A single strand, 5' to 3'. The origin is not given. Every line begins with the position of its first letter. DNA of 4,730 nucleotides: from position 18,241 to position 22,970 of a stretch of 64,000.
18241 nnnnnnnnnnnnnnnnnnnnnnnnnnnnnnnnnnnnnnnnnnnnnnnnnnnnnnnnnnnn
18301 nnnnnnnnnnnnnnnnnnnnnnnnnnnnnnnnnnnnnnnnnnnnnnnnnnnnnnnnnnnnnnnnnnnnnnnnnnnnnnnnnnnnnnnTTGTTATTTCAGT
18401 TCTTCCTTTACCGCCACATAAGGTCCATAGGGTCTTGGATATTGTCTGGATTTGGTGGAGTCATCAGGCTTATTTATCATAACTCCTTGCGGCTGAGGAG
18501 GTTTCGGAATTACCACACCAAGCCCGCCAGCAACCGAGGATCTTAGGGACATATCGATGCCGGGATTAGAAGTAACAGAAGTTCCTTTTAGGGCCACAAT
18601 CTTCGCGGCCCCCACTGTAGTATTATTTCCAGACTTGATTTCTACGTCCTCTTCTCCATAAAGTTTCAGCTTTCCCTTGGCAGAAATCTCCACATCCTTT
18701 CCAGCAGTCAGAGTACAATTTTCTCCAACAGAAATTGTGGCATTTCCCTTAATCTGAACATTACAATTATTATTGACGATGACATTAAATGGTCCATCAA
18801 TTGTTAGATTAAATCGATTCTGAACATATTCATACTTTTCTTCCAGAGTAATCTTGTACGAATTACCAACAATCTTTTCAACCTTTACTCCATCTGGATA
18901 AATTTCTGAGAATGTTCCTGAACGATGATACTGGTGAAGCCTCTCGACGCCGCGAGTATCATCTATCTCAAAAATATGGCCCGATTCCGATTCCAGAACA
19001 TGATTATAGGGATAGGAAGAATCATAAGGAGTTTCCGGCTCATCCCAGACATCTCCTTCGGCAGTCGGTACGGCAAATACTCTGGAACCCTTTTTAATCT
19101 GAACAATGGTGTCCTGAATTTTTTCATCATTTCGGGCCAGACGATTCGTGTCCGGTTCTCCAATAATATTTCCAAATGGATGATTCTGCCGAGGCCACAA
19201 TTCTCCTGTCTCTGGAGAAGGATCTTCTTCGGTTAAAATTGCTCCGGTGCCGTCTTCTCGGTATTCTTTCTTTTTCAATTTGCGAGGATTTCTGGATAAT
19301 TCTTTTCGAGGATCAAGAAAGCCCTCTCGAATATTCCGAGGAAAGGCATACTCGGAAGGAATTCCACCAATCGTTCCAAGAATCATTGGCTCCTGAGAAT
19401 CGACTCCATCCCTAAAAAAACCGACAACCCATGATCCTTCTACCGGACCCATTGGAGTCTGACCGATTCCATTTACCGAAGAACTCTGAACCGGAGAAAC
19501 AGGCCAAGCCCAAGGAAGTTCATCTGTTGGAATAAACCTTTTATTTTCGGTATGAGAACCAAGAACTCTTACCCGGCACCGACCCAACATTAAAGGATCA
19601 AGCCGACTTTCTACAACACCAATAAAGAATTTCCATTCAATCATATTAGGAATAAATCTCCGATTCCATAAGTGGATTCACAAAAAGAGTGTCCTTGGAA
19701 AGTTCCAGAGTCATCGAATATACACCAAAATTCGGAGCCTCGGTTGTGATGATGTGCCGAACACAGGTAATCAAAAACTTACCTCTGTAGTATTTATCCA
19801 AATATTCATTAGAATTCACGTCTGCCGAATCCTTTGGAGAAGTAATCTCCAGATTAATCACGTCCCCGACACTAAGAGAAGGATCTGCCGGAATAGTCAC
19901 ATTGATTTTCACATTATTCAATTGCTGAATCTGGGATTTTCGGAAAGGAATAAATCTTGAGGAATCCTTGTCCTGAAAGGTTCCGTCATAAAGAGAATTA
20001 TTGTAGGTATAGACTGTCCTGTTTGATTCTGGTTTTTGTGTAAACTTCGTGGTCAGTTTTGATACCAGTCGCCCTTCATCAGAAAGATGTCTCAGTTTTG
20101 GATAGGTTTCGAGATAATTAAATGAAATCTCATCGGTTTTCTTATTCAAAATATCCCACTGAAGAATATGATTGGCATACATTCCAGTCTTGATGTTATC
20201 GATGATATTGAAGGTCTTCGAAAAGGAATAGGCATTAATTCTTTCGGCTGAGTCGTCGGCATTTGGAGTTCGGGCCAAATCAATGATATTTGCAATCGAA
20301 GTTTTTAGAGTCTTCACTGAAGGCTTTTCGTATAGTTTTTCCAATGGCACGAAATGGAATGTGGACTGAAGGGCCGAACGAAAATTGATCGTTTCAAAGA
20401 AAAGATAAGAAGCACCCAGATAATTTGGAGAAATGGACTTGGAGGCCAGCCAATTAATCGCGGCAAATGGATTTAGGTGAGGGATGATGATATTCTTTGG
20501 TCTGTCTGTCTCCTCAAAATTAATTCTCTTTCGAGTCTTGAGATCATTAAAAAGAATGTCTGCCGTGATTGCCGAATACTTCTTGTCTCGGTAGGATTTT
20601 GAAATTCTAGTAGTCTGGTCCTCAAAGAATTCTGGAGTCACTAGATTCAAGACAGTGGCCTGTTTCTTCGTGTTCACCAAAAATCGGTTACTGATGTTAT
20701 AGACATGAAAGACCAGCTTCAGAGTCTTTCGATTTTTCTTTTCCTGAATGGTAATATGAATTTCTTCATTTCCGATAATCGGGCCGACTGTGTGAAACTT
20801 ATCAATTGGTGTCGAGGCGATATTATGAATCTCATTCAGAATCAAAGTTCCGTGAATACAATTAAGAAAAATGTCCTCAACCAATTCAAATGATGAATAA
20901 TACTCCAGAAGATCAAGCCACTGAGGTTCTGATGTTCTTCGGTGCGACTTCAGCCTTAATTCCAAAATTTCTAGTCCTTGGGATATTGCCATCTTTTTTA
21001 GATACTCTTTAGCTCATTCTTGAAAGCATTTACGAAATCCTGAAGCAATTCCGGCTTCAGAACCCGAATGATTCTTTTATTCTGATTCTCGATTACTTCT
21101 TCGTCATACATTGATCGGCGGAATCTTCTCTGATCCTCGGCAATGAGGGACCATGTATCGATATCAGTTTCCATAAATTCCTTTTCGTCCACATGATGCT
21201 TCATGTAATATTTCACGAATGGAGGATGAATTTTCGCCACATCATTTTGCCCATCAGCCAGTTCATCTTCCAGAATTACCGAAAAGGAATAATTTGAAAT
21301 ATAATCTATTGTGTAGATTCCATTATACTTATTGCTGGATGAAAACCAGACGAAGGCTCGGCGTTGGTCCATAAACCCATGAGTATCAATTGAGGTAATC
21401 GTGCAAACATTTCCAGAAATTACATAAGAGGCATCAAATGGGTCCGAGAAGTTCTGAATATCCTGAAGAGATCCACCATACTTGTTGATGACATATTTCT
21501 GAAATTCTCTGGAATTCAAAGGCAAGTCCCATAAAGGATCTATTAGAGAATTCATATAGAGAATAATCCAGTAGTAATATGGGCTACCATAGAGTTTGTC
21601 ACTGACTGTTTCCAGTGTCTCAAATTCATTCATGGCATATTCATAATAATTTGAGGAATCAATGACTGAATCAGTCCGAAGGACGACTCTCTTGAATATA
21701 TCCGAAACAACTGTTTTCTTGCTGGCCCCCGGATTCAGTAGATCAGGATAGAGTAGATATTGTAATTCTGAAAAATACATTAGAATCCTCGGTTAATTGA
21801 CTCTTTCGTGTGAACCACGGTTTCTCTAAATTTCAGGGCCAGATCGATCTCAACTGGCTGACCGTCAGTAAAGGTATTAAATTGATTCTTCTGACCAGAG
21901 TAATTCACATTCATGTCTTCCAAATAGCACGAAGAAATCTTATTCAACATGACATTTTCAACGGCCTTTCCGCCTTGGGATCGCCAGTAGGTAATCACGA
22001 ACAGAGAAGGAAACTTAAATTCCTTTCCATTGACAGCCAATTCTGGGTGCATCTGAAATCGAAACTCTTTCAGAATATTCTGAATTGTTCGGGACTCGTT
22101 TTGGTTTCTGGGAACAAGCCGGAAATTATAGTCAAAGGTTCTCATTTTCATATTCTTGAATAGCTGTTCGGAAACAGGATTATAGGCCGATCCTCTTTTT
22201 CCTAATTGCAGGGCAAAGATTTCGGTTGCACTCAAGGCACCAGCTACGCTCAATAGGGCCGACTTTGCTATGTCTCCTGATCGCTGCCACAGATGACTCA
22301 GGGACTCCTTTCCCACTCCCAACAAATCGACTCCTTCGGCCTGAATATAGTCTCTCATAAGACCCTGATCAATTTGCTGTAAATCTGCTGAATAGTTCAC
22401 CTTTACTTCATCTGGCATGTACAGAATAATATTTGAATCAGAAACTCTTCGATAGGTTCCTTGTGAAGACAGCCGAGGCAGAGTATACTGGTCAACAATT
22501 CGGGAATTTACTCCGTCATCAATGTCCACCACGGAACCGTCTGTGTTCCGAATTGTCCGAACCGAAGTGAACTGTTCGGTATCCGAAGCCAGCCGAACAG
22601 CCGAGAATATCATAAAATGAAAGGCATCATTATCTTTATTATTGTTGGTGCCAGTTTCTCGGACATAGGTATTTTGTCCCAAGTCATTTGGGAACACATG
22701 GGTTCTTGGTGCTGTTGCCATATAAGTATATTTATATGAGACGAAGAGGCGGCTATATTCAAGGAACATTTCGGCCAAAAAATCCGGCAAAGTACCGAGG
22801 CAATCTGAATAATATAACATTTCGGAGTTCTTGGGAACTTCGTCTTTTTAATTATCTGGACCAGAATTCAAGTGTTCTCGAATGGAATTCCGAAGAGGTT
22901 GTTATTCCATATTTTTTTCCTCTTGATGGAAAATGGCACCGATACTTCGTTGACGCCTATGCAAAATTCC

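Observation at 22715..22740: Palindromic 20-bp element encodes two overlapping divergent T4-late-type promoters, each 7 nt from a start codon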

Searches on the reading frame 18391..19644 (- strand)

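Call 7: search_protein_families(library=phrogs, proteins=[window:18391-19644:-], max_evalue=0.001)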
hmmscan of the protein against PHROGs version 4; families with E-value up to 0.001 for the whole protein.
window:18391-19644:- (417 aa): 8 families
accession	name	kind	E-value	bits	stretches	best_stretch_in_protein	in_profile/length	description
phrog_430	-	tail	9.9e-92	309.7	2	176-355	303-481/868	baseplate hub subunit and tail lysozyme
phrog_1922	-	tail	1.8e-19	70.8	1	21-101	42-121/932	baseplate hub subunit and tail lysozyme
phrog_694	-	tail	1.9e-17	63.9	1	7-92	24-113/851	baseplate hub and tail lysozyme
phrog_27932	-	tail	3.4e-13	49.7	1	210-369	531-675/855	baseplate hub subunit and tail lysozyme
phrog_33098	-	tail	9.6e-09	35.6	1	22-93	51-122/641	baseplate hub and tail lysozyme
phrog_9992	-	tail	3.4e-06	27.8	1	290-378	116-204/228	baseplate assembly protein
phrog_24638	-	tail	6.9e-05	23.2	0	210-330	22-155/289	baseplate hub subunit and tail lysozyme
phrog_181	-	lysis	0.00063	19.8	1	206-260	576-628/769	endolysin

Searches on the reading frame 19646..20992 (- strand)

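Call 7: search_protein_families(library=phrogs, proteins=[window:19646-20992:-], max_evalue=0.001)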
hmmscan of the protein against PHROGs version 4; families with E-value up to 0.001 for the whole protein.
window:19646-20992:- (448 aa): 2 families
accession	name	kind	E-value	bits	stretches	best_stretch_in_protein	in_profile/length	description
phrog_350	-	tail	1.5e-76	259.1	1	18-436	21-428/436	tail protein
phrog_24827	-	tail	6.9e-09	36.4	1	179-419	2-268/282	tail protein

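Call 55: search_protein_families(library=pfam, proteins=[window:19646-20992:-], max_evalue=0.01)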
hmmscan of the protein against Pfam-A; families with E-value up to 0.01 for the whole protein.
window:19646-20992:- (448 aa): 0 families

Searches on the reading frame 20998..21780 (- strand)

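Call 7: search_protein_families(library=phrogs, proteins=[window:20998-21780:-], max_evalue=0.001)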
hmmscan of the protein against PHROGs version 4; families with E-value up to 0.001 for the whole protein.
window:20998-21780:- (260 aa): 1 family
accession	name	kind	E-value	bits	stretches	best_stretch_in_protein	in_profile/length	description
phrog_232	-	tail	4.7e-27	96.4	2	1-113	3-115/296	baseplate wedge subunit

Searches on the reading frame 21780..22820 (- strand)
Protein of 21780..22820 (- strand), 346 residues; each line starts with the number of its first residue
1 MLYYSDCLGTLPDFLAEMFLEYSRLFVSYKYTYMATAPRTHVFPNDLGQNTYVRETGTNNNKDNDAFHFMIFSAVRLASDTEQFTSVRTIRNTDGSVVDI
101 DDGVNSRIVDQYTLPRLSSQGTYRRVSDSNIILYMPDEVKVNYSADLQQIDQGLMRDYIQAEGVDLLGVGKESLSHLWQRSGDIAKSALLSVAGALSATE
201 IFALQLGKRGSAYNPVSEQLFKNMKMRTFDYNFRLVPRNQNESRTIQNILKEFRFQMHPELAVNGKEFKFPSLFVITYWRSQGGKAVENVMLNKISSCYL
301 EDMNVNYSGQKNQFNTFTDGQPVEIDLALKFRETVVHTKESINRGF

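Call 7: search_protein_families(library=phrogs, proteins=[window:21780-22721:-], max_evalue=0.001)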
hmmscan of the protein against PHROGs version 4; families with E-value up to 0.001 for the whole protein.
window:21780-22721:- (313 aa): 1 family
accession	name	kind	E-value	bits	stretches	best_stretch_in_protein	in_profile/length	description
phrog_230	-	tail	7.7e-48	165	1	6-312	289-585/628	baseplate tail tube cap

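Call 18: find_homologous_proteins(query=window:21780-22820:-)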
Query window:21780-22820:- (346 aa): 6 proteins with E <= 0.001 among 1726 candidates.
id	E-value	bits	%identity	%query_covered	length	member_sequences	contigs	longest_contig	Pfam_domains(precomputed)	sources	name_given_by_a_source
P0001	3.9e-205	699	100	90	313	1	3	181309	-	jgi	jgi:hypothetical protein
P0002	1.4e-174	598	86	90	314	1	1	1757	-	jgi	-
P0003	1.2e-154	533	76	90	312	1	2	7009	-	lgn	-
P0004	7.2e-70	254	44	89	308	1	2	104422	-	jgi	-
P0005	3.0e-67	245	42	90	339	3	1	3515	-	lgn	-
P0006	2.9e-6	45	27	44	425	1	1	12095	-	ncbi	-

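Call 19: find_encoding_contigs(protein=P0002, flank=5000)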
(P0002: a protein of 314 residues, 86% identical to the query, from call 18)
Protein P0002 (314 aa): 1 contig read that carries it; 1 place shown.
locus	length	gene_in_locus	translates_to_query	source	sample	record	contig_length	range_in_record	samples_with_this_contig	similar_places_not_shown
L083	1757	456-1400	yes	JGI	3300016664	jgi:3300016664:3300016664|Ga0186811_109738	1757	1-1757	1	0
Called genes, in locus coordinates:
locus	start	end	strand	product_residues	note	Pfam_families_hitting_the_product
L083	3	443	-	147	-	?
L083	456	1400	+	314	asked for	-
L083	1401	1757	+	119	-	?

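Call 20: find_encoding_contigs(protein=P0003, flank=8000)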
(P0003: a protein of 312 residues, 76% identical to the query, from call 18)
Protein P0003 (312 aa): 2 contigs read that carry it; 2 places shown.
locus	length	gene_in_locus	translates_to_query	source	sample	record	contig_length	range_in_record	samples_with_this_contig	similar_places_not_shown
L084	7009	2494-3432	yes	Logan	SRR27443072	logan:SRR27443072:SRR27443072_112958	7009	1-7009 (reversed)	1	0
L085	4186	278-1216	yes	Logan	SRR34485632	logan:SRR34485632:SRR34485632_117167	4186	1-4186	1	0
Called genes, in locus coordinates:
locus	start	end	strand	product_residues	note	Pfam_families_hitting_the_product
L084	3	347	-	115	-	?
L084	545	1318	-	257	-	PF12322:T4_baseplate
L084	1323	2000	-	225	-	PF23849:Phage_TTP_2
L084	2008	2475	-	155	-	PF08722:Tn7_TnsA-like_N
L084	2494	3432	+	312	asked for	-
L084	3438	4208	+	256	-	PF11246:Phage_gp53 (weak)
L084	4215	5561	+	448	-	-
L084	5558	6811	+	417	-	PF06714:Gp5_OB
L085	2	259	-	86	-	?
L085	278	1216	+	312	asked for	-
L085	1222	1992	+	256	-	PF11246:Phage_gp53 (weak)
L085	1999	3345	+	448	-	-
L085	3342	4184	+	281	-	?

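Call 21: find_encoding_contigs(protein=P0001, flank=2000)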
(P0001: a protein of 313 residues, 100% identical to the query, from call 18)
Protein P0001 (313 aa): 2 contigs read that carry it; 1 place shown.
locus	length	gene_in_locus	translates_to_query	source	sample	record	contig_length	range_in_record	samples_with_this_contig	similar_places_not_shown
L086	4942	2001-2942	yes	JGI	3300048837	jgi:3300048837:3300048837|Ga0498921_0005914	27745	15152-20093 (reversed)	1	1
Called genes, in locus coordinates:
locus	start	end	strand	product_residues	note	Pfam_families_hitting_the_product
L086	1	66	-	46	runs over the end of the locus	-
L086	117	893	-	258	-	PF12322:T4_baseplate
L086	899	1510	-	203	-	PF23849:Phage_TTP_2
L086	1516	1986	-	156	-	PF08722:Tn7_TnsA-like_N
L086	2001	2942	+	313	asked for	-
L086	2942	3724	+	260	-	PF11246:Phage_gp53 (weak)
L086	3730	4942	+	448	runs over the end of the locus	-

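Call 52: find_encoding_contigs(protein=P0004, flank=10000, max_places=2)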
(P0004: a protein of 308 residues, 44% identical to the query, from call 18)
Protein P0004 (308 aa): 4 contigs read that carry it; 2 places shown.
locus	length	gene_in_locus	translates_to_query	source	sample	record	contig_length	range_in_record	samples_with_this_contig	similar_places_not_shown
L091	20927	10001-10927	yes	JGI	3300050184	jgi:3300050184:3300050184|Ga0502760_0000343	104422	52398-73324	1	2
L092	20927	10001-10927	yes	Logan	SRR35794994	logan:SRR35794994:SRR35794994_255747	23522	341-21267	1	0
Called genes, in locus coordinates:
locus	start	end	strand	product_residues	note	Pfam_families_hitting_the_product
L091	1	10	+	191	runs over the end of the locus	-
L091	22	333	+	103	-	-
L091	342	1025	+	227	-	PF13522:GATase_6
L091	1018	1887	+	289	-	-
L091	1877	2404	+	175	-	PF00583:Acetyltransf_1 (weak), PF13673:Acetyltransf_10, PF13508:Acetyltransf_7 (weak)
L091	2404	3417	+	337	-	PF18724:ADDT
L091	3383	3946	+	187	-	PF18751:Ploopntkinase3 (weak), PF13238:AAA_18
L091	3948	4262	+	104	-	-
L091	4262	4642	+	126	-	-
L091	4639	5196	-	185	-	PF23849:Phage_TTP_2, PF06841:Phage_T4_gp19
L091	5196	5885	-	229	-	PF23849:Phage_TTP_2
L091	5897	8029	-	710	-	-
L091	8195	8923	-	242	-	PF12322:T4_baseplate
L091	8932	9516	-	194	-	PF23849:Phage_TTP_2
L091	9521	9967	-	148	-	PF08722:Tn7_TnsA-like_N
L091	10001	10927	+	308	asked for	-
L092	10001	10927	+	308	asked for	-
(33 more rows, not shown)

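Call 55: search_protein_families(library=pfam, proteins=[window:21780-22721:-], max_evalue=0.01)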
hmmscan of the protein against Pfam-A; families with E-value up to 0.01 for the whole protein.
window:21780-22721:- (313 aa): 0 families

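Call 71: find_related_loci(query=window:21780-22721:-, collection=metagenome_contigs, flank=1500)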
Query window:21780-22721:- (313 aa) in metagenome_contigs; peptide patterns used: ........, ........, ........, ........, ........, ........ (x = any residue, [..] = any of these).
62 stretches matched a pattern, but none encodes a relative of the query by tblastn (E <= 1e-3).

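Call 73: find_related_loci(query=A1, collection=metagenome_contigs, flank=1500)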
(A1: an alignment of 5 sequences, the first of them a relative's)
Query A1 (313 aa) in metagenome_contigs; peptide patterns used: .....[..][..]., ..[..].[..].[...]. (x = any residue, [..] = any of these).
456 stretches matched a pattern, but none encodes a relative of the query by tblastn (E <= 1e-3).

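Call 74: find_related_loci(query=A1, collection=viral_contigs, flank=1500)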
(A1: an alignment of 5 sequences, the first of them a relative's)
Query A1 (313 aa) in viral_contigs; peptide patterns used: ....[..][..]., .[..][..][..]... (x = any residue, [..] = any of these).
599 stretches matched a pattern (row limit reached: there are more); 558 encode a relative of the query (tblastn E <= 1e-3); the best 80 are kept; 80 distinct loci.
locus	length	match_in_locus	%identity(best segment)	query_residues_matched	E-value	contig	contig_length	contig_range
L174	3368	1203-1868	39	84-313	2e-41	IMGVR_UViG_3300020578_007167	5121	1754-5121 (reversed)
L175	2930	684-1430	35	52-313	2e-39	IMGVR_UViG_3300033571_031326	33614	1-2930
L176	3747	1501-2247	35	52-313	2e-39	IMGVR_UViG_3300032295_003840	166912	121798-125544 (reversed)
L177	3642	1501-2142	35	95-313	2e-37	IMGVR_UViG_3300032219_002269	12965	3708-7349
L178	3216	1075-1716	34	95-313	8e-37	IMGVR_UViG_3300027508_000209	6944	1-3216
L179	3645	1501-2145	36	92-313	2e-36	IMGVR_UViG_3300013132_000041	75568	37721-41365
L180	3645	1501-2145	35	92-313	1e-36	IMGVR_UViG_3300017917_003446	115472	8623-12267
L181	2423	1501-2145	35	89-313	2e-36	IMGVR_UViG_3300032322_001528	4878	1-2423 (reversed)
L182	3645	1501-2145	36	92-313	2e-36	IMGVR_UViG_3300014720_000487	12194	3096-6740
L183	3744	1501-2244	33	51-313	6e-36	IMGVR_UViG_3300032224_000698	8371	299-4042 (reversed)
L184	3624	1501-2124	33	92-313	5e-36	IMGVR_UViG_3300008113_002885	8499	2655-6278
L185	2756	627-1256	37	98-313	4e-36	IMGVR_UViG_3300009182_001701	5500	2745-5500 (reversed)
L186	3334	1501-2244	33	51-313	9e-36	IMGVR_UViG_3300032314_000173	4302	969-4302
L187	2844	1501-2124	33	92-313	2e-35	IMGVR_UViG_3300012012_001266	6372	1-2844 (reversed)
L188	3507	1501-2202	34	73-313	2e-35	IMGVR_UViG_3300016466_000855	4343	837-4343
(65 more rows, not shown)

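Call 75: find_encoding_contigs(protein=P0005, flank=3000, max_places=2)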
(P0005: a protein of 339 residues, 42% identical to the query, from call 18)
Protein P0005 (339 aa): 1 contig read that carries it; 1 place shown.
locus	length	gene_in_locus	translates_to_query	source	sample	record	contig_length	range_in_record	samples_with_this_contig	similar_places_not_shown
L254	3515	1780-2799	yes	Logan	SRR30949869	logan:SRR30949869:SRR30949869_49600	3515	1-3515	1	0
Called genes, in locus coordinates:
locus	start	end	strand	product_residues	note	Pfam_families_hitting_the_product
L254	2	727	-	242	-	?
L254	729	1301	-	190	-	PF23849:Phage_TTP_2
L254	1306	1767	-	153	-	PF08722:Tn7_TnsA-like_N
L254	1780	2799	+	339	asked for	-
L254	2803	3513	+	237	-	?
